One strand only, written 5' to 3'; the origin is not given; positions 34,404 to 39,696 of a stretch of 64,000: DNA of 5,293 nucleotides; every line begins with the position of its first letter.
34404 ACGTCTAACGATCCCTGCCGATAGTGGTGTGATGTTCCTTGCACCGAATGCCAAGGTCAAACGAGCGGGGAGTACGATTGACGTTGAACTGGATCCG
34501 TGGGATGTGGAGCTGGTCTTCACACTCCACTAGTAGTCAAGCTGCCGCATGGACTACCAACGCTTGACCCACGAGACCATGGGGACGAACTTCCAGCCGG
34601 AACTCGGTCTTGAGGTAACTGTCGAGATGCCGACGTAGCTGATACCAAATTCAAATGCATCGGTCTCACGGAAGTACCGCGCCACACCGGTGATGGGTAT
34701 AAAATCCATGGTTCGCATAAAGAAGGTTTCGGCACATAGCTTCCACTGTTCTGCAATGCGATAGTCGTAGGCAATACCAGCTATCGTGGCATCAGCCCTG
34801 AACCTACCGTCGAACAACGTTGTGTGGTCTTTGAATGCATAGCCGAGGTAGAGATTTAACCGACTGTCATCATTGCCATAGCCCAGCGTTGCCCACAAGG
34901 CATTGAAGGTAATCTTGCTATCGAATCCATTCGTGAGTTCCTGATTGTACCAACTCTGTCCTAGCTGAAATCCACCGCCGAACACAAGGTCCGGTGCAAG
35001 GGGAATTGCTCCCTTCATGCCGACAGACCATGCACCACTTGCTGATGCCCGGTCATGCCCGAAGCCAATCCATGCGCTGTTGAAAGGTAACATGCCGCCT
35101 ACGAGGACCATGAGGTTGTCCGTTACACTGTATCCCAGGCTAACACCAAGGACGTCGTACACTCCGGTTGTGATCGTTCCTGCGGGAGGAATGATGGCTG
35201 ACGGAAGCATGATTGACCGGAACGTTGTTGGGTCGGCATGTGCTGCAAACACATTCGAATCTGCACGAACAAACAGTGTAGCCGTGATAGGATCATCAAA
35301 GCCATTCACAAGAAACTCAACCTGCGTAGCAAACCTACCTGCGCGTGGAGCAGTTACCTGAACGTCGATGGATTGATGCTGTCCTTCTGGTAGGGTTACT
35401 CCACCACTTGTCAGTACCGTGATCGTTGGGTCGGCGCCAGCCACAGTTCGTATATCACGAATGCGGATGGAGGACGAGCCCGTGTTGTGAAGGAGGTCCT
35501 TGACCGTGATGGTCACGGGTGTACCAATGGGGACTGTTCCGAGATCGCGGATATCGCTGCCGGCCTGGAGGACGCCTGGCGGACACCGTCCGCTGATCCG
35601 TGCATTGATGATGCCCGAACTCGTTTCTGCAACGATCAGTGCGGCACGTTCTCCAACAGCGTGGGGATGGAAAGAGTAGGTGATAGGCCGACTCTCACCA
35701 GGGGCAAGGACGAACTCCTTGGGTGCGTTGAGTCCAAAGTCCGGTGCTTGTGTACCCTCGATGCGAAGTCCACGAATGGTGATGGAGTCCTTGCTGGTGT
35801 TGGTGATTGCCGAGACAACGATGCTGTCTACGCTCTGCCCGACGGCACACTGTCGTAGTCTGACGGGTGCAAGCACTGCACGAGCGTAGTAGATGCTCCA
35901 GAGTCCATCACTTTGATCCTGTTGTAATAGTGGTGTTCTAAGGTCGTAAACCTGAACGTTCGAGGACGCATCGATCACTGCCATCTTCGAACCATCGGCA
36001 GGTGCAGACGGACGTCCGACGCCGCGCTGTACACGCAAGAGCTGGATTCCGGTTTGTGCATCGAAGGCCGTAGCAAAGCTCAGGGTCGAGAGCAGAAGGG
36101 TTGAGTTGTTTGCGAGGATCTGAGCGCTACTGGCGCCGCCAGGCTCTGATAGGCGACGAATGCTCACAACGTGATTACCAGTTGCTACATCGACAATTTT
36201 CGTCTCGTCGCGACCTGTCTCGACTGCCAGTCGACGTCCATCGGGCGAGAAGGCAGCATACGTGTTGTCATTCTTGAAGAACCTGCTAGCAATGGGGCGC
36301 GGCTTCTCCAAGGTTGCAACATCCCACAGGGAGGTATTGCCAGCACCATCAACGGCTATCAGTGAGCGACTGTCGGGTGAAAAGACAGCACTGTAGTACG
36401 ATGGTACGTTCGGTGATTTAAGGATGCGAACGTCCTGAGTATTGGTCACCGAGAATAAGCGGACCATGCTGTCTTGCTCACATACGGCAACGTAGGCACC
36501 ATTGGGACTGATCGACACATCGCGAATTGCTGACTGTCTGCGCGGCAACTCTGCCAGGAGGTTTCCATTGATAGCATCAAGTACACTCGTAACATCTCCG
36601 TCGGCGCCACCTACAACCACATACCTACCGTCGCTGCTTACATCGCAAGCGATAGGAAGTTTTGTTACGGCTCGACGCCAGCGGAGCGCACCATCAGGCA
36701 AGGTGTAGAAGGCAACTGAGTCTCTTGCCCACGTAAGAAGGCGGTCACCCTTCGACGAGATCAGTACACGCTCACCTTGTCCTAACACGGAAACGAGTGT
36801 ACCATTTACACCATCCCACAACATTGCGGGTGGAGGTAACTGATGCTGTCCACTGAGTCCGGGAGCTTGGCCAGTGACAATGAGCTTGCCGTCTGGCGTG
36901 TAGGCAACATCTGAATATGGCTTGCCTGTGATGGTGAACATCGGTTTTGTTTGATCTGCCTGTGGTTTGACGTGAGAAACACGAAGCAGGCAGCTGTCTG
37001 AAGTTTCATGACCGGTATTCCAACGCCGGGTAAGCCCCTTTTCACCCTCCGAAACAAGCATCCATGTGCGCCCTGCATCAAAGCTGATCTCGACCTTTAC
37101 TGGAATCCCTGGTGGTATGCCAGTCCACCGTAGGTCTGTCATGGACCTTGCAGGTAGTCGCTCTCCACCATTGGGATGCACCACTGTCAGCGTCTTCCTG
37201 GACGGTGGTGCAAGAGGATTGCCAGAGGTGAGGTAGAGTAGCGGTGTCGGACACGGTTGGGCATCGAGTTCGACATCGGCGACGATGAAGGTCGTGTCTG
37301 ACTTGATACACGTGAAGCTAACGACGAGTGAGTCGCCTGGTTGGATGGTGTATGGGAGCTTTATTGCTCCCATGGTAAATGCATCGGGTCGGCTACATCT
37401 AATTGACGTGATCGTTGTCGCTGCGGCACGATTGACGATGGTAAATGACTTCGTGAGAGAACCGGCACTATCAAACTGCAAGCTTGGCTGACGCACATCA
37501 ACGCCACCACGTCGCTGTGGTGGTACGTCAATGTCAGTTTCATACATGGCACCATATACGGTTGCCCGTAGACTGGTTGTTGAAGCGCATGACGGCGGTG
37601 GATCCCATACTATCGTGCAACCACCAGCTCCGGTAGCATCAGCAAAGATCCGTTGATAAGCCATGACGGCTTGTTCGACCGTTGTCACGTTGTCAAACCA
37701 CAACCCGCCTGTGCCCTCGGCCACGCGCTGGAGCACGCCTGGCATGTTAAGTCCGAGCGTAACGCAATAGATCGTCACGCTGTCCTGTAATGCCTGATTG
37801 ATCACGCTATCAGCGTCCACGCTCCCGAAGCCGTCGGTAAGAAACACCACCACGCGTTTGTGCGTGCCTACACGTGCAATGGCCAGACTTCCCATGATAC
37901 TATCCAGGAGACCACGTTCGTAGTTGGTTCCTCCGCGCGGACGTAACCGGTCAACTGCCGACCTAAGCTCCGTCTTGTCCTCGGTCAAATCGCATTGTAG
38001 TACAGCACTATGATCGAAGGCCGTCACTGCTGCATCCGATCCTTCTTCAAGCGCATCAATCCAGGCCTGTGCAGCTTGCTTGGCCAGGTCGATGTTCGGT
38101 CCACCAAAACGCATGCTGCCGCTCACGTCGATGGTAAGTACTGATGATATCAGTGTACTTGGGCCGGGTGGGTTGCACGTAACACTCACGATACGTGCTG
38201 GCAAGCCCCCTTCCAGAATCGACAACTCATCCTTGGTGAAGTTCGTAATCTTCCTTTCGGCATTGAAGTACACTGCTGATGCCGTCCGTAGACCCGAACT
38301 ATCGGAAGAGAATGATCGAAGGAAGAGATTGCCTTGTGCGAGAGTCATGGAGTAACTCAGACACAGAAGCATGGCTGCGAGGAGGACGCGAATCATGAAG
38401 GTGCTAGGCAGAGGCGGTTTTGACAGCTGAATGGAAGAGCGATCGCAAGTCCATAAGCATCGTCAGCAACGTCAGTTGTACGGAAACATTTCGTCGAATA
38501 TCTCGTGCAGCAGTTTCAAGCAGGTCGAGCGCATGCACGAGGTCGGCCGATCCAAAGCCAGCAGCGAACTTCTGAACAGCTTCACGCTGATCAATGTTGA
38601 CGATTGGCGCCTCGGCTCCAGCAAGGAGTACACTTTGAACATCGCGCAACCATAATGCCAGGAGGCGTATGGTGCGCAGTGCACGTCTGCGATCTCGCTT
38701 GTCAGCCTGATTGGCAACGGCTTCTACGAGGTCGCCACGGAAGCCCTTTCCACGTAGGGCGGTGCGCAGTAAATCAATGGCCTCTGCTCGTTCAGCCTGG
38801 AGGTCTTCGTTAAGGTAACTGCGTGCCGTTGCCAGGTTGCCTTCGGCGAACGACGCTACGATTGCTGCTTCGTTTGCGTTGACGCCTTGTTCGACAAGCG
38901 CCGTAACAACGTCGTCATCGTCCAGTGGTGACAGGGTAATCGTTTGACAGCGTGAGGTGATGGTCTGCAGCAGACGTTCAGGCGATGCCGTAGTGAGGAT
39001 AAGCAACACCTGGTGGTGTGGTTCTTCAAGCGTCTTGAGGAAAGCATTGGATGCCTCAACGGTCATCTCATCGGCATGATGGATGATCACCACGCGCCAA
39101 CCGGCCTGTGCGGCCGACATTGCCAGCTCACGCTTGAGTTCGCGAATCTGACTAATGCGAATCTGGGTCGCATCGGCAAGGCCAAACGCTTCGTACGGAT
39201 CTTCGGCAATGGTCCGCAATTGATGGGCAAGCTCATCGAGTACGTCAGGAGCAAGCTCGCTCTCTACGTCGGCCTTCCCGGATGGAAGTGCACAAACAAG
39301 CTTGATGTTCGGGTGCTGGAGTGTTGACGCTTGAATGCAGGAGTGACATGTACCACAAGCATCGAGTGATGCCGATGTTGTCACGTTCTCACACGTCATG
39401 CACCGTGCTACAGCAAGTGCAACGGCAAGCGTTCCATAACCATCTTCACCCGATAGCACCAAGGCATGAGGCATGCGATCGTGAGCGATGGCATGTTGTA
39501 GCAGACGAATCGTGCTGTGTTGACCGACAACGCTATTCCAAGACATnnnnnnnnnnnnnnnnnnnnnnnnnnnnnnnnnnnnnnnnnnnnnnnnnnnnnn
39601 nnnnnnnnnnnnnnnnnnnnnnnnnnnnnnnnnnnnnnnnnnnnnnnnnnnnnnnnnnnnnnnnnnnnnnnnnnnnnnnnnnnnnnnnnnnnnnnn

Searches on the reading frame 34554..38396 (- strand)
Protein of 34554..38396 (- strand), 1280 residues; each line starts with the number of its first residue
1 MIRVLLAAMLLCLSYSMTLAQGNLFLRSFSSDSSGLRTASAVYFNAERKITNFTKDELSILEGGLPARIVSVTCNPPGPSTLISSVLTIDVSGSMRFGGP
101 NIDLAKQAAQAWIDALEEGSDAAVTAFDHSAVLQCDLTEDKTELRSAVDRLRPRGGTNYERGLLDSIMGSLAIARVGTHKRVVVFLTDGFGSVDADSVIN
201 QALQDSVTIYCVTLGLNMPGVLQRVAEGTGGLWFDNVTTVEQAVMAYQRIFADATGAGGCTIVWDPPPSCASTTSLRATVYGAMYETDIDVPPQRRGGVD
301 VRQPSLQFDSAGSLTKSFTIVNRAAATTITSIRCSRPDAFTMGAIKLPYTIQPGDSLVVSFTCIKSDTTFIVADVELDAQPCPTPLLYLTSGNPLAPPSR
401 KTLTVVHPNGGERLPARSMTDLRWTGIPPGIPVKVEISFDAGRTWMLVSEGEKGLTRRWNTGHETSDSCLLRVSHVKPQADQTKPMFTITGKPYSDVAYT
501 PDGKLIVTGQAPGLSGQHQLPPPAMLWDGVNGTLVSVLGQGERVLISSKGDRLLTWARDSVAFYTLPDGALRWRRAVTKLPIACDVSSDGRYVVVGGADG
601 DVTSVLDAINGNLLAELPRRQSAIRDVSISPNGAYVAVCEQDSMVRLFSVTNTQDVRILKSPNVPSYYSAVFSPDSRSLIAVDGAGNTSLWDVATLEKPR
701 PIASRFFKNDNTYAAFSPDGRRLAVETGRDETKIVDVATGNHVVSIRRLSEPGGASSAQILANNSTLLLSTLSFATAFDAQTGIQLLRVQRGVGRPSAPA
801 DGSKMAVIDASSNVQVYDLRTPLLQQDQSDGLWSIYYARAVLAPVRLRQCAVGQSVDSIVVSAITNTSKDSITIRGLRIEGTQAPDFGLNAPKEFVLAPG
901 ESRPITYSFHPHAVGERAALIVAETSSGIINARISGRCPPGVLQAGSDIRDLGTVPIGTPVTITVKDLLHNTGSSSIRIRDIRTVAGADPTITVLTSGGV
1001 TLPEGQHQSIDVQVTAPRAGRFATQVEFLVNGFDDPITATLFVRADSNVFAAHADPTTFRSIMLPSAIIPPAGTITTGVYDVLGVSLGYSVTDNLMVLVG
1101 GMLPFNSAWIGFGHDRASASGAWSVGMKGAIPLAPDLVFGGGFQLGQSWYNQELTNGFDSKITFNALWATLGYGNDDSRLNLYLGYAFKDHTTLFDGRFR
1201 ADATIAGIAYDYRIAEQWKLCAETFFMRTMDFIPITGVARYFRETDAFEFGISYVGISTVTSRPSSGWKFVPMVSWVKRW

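Call 53: search_protein_families(library=pfam, proteins=[window:34554-38396:-], max_evalue=0.0001)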
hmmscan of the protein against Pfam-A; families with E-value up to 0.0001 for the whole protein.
window:34554-38396:- (1280 aa): 14 families
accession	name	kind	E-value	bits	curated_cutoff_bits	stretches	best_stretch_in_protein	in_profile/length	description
PF25174.1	Beta-prop_THOC3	-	1.7e-23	83.4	305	2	551-747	60-252/272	THOC3 beta-propeller domain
PF23414.1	Beta-prop_EML_2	-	8.7e-18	65.1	90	1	557-698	17-158/266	Echinoderm microtubule-associated protein second beta-propeller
PF24817.1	WD40_WDHD1_1st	-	2.7e-14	53.5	109.9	1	495-746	9-260/291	WDHD1 first WD40 domain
PF13519.12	VWA_2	-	1.9e-13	51.4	27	1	86-189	2-106/107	von Willebrand factor type A domain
PF22544.2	HYDIN_VesB_CFA65-like_Ig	-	2.1e-12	47.5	25.5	1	947-1040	7-96/100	HYDIN/CFA65/VesB-like, Ig-like domain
PF24814.1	WD40_Prp19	-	7.2e-12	45.4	320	1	583-749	11-176/281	Prp19 WD40 domain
PF00400.38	WD40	-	3.6e-11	43.5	27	0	613-648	3-38/39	WD domain, G-beta repeat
PF00092.34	VWA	-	2.3e-10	41.4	23.8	1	86-230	3-155/174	von Willebrand factor type A domain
PF25173.1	Beta-prop_WDR3_1st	-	2.4e-07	31.1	154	1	585-693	78-184/184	WDR3 first beta-propeller domain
PF24780.1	WD40_MABP1-WDR62_1st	-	2.5e-07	30.8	496.3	0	583-682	43-143/328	MABP1/WDR62 first WD40 domain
PF12894.13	ANAPC4_WD40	-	2.1e-06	28.3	22.9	0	715-747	45-77/91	Anaphase-promoting complex subunit 4 WD40 domain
PF25391.1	WD40_Gbeta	-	6.2e-06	25.9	150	1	583-740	60-216/340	G protein beta WD-40 repeat protein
PF25172.1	Beta-prop_WDR3_2nd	-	1.2e-05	25.1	140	0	544-655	5-114/293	WDR3 second beta-propeller domain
PF24807.1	WD40_CDC20-Fz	-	8e-05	22.5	200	0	667-751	10-94/292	CDC20/Fizzy WD40 domain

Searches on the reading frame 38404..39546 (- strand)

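Call 53: search_protein_families(library=pfam, proteins=[window:38404-39546:-], max_evalue=0.0001)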
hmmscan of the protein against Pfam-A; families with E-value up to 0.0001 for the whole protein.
window:38404-39546:- (380 aa): 2 families
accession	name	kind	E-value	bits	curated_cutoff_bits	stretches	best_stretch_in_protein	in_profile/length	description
PF13177.12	DNA_pol3_delta2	-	1.3e-45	155.8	27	1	9-208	2-160/161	DNA polymerase III, delta subunit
PF09115.15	DNApol3-delta_C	-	1.3e-05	26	21.7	1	287-367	37-115/117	DNA polymerase III, delta subunit, C terminal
